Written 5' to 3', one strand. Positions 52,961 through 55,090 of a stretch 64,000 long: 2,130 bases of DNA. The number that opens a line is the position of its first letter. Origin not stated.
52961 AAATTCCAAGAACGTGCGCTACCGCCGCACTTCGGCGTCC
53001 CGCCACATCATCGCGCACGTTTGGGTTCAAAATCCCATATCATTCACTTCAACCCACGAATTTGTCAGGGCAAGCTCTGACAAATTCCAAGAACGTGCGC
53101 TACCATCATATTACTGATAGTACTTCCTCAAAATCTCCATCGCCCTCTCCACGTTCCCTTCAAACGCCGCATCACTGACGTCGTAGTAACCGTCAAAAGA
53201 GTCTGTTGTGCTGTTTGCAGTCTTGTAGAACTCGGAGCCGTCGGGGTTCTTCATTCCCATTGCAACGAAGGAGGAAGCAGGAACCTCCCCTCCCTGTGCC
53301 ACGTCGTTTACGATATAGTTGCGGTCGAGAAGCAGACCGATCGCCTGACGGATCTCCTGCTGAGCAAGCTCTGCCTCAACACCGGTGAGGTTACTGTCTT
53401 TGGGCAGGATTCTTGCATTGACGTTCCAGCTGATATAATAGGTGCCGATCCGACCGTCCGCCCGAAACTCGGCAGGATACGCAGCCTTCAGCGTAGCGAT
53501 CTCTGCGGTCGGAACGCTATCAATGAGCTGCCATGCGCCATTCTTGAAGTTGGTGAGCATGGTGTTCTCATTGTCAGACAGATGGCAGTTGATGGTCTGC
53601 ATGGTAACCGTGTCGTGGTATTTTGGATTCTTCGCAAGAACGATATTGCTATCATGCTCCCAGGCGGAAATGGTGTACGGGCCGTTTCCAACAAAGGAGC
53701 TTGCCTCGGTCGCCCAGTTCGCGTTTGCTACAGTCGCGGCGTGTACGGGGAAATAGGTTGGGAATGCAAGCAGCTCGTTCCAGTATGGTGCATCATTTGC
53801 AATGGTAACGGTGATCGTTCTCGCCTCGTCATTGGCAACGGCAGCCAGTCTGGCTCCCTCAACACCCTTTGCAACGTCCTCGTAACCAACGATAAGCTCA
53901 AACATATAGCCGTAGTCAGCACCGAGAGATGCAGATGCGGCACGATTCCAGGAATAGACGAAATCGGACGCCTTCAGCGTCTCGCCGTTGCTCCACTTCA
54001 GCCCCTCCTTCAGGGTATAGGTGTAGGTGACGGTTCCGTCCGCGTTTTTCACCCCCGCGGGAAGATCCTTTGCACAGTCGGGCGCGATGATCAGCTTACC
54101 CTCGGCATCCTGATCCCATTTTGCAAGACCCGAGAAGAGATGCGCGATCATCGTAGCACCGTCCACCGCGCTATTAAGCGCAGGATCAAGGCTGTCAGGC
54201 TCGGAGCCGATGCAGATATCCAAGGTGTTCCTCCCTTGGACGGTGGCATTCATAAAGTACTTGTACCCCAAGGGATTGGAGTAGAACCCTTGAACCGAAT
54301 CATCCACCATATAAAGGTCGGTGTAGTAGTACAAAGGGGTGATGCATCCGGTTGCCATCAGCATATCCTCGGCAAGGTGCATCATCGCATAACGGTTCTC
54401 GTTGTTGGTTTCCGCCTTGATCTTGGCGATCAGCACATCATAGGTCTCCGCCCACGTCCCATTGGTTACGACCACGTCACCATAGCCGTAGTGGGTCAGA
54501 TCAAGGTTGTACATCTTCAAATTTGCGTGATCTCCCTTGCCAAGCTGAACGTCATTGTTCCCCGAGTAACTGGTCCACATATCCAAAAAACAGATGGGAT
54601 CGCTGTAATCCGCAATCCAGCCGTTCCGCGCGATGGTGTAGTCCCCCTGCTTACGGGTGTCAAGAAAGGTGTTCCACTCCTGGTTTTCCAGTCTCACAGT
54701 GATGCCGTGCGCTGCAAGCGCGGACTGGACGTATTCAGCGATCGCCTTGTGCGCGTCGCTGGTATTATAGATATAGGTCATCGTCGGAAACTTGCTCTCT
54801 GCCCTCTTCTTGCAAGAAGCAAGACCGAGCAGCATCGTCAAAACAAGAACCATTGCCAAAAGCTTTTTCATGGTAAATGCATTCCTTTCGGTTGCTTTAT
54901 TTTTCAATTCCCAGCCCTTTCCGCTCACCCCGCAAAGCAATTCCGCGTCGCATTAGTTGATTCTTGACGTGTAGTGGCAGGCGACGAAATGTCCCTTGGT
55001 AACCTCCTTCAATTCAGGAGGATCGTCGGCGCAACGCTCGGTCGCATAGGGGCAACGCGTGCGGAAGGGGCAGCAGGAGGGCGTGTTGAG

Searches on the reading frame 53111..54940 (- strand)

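Call 55: search_protein_families(library=pfam, proteins=[window:53111-54940:-])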
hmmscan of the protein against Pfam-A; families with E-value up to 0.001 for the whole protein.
window:53111-54940:- (609 aa): 1 family
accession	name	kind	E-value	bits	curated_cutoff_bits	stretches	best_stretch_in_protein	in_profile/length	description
PF00496.27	SBP_bac_5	-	5.6e-62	210.4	32.4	2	298-604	11-273/368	Bacterial extracellular solute-binding proteins, family 5 Middle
